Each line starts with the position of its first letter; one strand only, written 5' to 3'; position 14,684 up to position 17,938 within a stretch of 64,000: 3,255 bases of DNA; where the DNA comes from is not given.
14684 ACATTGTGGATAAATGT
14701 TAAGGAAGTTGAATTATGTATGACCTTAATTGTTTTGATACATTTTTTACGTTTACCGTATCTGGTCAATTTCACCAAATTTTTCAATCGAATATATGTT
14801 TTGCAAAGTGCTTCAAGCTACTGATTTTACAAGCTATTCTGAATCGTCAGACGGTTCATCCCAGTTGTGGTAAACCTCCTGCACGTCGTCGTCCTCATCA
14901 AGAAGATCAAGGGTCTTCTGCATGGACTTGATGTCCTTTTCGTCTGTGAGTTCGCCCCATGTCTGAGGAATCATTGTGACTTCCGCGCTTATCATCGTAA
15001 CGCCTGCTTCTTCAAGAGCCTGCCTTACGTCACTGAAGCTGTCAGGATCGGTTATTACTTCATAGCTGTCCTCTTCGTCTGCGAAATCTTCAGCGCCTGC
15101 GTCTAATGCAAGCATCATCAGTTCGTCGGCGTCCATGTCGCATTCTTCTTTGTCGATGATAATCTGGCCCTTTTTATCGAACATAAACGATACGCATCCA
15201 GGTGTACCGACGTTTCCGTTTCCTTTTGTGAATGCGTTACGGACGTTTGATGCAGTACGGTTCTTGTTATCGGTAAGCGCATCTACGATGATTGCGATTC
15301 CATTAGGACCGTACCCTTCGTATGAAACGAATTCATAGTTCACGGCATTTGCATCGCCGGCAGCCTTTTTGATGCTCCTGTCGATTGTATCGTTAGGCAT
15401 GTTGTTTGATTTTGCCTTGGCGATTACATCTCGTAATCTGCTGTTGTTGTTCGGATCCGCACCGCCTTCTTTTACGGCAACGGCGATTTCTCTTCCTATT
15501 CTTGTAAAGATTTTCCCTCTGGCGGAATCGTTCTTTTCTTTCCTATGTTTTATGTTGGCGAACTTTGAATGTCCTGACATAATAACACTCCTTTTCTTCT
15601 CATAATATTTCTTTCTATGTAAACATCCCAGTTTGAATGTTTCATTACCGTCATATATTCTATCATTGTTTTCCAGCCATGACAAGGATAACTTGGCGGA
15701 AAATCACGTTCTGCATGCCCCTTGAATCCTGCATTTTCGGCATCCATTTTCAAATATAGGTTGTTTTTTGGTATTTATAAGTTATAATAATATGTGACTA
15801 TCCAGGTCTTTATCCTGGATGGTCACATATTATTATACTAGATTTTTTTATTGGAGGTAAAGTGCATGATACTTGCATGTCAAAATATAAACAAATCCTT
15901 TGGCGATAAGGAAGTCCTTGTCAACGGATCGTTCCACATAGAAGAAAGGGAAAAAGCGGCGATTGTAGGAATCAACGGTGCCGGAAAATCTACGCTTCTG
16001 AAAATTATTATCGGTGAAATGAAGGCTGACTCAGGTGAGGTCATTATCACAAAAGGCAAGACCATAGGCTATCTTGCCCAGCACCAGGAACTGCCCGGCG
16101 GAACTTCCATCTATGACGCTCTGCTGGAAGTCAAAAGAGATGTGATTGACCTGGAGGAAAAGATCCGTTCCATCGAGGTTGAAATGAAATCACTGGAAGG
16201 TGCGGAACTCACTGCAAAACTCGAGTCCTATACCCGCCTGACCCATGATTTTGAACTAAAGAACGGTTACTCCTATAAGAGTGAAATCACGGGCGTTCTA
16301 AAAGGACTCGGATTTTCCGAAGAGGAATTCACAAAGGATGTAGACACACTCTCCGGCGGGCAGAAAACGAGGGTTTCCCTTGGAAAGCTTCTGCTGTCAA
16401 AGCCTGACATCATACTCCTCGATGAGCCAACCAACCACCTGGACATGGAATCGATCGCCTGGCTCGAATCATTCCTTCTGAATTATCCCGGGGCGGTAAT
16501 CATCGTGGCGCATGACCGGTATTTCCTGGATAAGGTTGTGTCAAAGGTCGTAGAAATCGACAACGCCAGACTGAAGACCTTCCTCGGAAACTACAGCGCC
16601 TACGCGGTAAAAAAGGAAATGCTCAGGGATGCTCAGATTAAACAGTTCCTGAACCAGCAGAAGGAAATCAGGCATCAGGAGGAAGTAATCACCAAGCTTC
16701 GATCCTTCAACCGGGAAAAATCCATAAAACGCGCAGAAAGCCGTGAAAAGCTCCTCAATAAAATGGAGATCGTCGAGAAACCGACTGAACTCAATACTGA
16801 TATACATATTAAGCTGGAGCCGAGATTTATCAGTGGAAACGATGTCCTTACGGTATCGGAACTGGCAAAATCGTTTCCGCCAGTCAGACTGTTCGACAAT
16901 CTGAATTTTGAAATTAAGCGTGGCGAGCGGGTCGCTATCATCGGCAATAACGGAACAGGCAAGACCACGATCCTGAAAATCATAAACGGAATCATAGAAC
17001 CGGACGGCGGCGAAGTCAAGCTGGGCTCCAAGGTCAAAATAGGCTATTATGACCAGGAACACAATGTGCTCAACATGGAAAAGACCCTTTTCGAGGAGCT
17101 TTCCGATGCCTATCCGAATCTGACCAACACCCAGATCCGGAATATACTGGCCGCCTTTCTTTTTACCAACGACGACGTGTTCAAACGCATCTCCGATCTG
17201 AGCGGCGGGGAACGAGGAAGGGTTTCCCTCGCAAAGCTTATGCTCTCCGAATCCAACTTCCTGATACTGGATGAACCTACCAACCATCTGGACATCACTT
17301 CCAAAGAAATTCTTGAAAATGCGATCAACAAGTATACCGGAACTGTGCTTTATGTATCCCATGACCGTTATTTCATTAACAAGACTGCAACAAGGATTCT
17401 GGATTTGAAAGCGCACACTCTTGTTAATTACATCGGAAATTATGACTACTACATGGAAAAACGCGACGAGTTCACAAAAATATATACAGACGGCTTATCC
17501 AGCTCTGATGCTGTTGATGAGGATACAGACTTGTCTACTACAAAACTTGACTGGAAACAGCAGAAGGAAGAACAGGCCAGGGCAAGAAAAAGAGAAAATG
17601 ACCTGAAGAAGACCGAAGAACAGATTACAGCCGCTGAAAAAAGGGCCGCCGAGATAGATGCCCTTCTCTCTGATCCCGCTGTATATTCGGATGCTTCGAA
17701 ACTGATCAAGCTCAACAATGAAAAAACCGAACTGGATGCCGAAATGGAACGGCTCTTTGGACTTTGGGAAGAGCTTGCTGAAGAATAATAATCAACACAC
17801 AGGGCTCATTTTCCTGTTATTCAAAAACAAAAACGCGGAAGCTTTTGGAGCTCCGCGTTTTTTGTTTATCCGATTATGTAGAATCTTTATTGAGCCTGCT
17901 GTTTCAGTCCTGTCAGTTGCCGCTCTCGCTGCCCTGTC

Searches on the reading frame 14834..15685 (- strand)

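Call 5: search_protein_families(library=pfam, proteins=[window:14834-15685:-])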
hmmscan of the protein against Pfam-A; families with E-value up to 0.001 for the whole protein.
window:14834-15685:- (283 aa): 2 families
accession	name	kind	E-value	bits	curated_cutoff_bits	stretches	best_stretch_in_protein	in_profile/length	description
PF01709.26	Transcrip_reg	-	1.6e-62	210.4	27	1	117-275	1-160/160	TACO1/YebC second and third domain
PF20772.2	TACO1_YebC_N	-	4.9e-33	113.9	36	1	40-110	1-72/73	TACO1/YebC protein N-terminal domain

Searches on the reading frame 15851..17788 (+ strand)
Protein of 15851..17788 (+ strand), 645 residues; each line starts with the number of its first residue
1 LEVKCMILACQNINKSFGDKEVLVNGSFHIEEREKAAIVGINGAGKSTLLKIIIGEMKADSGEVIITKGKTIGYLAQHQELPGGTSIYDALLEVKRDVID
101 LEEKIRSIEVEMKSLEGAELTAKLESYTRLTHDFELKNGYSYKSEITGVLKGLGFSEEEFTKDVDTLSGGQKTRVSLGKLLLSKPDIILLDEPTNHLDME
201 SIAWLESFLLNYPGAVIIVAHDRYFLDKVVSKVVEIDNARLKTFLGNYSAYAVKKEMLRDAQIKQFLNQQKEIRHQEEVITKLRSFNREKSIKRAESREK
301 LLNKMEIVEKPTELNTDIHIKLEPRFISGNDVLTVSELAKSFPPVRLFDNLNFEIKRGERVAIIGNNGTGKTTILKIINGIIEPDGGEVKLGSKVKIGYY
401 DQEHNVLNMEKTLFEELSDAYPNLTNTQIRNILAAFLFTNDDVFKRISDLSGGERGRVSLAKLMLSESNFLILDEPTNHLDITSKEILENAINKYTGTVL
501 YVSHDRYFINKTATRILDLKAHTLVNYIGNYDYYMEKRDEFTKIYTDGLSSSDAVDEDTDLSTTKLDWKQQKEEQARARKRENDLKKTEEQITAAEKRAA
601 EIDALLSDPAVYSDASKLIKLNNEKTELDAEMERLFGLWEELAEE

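Call 5: search_protein_families(library=pfam, proteins=[window:15851-17788:+])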
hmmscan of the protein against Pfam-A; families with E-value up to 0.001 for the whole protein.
window:15851-17788:+ (645 aa): 11 families
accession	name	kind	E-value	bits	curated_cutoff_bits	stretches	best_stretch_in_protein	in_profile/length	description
PF00005.33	ABC_tran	-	1.4e-53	181.6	25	2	349-478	2-137/137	ABC transporter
PF12848.13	ABC_tran_Xtn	-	2.6e-21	75.9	25.9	1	234-315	1-80/85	ABC transporter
PF16326.10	ABC_tran_CTD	-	8.2e-13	48.8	32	1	579-644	4-69/69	ABC transporter C-terminal domain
PF02463.25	SMC_N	-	2.8e-10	40.5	40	1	33-236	24-211/220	RecF/RecN/SMC N terminal domain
PF13304.12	AAA_21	-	1.2e-09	39.1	27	0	362-395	3-42/304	AAA domain, putative AbiEii toxin, Type IV TA system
PF13555.12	AAA_29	-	2.2e-08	34.2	27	0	348-376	12-40/61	P-loop containing region of AAA domain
PF13604.12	AAA_30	-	8.6e-06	26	27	0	361-391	21-51/191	AAA domain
PF00006.31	ATP-synt_ab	-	0.00024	21.3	29.5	0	353-378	9-34/213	ATP synthase alpha/beta family, nucleotide-binding domain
PF01926.29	MMR_HSR1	-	0.00028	21.4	21.9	0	36-62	2-27/113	50S ribosome-binding GTPase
PF00931.28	NB-ARC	-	0.00029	20.6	23.5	0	360-446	20-112/248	NB-ARC domain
PF00004.35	AAA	-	0.00033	21.6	21.2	0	363-385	3-25/131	ATPase family associated with various cellular activities (AAA)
